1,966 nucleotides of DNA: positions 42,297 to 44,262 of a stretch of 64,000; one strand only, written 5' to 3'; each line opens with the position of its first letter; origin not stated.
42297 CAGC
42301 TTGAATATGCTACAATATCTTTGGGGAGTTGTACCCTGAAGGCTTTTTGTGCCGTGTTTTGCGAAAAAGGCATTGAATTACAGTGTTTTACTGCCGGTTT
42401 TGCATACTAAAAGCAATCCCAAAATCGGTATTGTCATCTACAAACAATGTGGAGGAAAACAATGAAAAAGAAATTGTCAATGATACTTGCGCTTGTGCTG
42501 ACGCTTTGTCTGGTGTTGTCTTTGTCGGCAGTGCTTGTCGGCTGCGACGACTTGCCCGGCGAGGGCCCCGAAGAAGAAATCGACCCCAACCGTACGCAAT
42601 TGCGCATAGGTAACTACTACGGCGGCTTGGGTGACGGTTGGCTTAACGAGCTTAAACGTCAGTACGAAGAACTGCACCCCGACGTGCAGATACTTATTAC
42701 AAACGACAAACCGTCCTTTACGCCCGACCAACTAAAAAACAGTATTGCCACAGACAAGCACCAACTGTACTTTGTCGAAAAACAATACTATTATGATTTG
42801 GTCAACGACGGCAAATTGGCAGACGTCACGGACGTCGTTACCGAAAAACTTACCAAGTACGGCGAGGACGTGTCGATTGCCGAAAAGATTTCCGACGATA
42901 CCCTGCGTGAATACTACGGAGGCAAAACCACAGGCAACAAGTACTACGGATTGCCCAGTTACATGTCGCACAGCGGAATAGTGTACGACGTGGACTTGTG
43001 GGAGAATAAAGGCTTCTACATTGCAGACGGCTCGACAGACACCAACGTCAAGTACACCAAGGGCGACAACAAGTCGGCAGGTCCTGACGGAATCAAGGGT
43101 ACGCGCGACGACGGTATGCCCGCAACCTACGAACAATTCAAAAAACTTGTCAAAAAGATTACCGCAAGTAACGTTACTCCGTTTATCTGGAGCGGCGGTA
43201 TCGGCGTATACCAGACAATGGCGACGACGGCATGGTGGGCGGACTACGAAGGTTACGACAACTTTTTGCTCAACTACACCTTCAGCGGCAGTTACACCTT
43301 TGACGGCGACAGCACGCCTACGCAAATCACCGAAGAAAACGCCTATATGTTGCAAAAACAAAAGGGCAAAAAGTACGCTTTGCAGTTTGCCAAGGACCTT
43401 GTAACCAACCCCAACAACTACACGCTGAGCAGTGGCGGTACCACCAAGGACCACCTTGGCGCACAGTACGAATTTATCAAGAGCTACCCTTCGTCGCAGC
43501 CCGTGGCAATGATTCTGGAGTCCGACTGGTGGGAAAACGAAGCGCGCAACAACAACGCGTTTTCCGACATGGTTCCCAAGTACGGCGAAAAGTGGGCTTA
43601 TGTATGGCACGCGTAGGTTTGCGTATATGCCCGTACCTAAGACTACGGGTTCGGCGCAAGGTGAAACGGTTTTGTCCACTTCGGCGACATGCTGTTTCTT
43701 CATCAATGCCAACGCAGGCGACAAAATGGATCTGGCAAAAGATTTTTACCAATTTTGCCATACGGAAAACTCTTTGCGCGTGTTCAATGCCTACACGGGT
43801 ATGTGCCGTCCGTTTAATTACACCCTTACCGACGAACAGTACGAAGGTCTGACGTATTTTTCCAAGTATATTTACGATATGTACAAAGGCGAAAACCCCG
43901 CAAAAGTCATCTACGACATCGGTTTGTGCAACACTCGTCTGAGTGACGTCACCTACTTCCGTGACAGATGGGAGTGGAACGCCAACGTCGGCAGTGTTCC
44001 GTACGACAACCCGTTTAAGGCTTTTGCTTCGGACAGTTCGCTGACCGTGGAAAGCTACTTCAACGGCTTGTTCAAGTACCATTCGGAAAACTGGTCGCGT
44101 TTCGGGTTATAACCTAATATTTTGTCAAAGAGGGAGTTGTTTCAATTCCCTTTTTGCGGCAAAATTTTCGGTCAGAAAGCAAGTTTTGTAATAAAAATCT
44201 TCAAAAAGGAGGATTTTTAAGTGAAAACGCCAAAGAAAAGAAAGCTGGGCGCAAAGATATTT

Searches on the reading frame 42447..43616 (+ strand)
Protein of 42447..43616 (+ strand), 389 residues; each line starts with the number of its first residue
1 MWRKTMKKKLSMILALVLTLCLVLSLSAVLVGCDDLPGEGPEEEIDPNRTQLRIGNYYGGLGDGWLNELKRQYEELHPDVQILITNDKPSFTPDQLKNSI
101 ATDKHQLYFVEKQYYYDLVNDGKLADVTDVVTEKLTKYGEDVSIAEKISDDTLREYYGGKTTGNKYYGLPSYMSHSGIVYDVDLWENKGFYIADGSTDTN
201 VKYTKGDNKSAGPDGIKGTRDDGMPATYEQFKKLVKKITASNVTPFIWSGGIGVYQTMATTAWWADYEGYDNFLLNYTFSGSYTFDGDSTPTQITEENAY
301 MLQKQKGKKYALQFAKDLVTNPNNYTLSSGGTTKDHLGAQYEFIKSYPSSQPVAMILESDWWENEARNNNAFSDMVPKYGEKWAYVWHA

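Call 8: search_protein_families(library=pfam, proteins=[window:42447-43616:+], max_evalue=0.01)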
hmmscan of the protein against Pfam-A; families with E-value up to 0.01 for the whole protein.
window:42447-43616:+ (389 aa): 0 families

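Call 16: search_protein_families(library=ncbifam, proteins=[window:42447-43616:+], max_evalue=0.01)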
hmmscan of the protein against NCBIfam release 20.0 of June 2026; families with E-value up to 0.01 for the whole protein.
window:42447-43616:+ (389 aa): 1 family
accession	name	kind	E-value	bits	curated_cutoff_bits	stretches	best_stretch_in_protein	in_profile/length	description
TIGR03850.1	bind_CPR_0540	equivalog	2.8e-11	42.7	299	1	20-192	6-177/437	carbohydrate ABC transporter substrate-binding protein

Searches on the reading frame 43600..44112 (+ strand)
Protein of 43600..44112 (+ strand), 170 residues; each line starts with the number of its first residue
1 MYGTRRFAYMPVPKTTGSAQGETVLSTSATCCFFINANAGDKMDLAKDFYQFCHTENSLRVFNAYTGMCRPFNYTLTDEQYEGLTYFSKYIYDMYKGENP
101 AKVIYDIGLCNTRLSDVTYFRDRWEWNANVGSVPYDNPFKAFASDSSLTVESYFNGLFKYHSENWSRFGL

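Call 16: search_protein_families(library=ncbifam, proteins=[window:43600-44112:+], max_evalue=0.01)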
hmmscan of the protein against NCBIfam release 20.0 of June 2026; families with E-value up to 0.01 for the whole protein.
window:43600-44112:+ (170 aa): 1 family
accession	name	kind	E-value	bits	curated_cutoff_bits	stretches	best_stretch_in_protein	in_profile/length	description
TIGR03850.1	bind_CPR_0540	equivalog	0.0071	15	299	1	7-99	303-383/437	carbohydrate ABC transporter substrate-binding protein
